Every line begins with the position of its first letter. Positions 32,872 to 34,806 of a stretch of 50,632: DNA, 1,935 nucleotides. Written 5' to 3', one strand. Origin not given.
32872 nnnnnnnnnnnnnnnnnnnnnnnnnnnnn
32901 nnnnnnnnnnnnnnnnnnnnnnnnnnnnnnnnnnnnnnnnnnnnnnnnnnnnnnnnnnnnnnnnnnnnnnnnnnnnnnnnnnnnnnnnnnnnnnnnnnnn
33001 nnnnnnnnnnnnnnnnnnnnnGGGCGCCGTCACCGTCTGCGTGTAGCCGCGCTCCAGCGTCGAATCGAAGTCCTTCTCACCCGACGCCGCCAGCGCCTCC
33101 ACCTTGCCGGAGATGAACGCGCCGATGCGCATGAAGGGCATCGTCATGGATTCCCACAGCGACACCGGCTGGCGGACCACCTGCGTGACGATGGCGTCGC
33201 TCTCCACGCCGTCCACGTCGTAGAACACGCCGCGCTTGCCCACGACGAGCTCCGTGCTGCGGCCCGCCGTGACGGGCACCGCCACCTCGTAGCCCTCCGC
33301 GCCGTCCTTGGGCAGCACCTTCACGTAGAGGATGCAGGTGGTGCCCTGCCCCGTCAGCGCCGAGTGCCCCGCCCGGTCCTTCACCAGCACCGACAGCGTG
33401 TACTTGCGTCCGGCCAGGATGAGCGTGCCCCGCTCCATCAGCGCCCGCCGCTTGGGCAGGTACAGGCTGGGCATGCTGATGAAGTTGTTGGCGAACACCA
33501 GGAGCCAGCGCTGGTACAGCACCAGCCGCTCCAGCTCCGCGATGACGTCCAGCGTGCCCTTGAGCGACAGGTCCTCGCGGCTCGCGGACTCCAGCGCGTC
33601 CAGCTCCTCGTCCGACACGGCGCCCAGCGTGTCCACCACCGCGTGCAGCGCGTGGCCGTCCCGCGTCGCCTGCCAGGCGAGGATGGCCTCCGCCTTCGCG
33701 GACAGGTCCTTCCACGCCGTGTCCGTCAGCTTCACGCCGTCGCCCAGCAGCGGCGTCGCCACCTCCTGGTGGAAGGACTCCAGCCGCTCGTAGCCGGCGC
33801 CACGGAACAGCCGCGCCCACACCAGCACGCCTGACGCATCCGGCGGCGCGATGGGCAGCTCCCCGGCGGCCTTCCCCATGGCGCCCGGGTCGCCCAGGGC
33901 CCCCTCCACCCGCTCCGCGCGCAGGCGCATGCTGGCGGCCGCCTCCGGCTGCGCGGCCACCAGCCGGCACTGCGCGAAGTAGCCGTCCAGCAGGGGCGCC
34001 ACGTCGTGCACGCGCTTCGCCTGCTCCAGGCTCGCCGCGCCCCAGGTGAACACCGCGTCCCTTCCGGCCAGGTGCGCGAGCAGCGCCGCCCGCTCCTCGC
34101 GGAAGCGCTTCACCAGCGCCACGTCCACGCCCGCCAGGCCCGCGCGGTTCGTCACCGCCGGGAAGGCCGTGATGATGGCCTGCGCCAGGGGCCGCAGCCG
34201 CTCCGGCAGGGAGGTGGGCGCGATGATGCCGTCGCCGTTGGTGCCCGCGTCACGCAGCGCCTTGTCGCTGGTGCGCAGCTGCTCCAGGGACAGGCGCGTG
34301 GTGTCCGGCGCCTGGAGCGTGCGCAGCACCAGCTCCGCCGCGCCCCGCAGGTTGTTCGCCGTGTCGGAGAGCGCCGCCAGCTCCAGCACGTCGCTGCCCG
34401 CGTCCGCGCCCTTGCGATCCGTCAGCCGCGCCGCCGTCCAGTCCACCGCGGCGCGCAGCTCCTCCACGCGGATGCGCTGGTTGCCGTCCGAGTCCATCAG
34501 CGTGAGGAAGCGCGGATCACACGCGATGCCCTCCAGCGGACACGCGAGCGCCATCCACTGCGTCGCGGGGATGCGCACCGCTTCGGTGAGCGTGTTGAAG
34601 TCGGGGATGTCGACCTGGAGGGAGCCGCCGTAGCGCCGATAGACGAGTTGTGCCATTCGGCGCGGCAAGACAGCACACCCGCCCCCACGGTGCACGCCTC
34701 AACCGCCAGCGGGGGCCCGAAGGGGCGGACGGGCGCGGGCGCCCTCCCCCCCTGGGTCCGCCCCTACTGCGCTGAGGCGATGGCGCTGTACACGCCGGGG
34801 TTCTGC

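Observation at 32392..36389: Lineage-specific two-gene insertion (TolB-like lipoprotein + 754-aa orphan membrane protein) between trmFO and xerC, translationally coupled to trmFO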

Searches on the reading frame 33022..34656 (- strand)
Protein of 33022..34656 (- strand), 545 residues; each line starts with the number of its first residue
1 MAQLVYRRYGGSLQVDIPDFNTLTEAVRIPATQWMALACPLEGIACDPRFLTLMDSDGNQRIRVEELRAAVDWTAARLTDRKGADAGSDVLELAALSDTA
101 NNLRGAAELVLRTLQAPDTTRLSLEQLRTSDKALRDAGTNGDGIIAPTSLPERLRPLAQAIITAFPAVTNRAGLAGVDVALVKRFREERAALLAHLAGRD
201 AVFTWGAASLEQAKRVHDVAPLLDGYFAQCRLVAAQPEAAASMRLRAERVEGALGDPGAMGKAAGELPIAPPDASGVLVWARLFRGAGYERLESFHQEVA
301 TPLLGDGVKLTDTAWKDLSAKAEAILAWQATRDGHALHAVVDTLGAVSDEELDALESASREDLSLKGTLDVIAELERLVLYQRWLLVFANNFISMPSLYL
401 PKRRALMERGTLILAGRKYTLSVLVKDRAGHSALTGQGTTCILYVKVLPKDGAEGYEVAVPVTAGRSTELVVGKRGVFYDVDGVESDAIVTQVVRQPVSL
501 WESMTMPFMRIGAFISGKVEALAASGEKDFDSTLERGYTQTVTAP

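Call 86: predict_structure(alignment_id=A4)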
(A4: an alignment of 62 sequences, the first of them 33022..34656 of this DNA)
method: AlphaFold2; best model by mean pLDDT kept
length: 545 residues; sequences in the alignment: 62
mean_pLDDT: 87.4   pTM: 0.70
mean pLDDT of the five models: 87.4, 85.6, 85.5, 85.2, 83.6
residues with pLDDT >= 90: 304; 70-90: 194; 50-70: 42; < 50: 5
segments of 3 or more residues with pLDDT < 50: 542-545
pLDDT, mean of each block of 10 residues (from residue 1): 82 89 93 88 89 91 94 93 90 92 93 93 94 89 93 93 92 93 94 91 88 93 91 84 67 67 73 89 85 91 87 93 94 91 89 95 91 95 94 86 87 91 91 87 95 92 83 94 94 87 80 80 61 55 45
secondary structure, 60 per line:
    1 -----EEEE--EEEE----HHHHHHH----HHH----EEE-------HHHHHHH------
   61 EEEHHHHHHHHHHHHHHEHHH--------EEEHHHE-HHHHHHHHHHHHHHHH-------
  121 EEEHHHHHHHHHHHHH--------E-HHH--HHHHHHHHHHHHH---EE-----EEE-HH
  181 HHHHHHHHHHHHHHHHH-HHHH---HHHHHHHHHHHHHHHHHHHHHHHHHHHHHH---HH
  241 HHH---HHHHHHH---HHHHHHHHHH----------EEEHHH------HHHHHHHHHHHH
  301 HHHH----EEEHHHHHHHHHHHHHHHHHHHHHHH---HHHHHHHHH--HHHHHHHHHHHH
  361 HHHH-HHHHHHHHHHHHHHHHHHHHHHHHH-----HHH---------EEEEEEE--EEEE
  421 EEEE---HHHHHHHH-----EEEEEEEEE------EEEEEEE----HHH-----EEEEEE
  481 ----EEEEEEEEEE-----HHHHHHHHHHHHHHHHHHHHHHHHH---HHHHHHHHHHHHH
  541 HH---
elements in order: E6-9 E12-15 H20-26 E38-40 H48-54 E61-63 H64-77 E90-92 H98-113 E121-123 H124-136 H152-164 E175-177 H179-197 H199-202 H206-235 H239-243 H247-253 H257-266 E277-279 H289-304 E309-311 H312-334 H338-346 H349-364 H366-390 E408-414 E417-424 H428-435 E441-449 E456-462 E475-480 E485-494 H500-524 H528-542
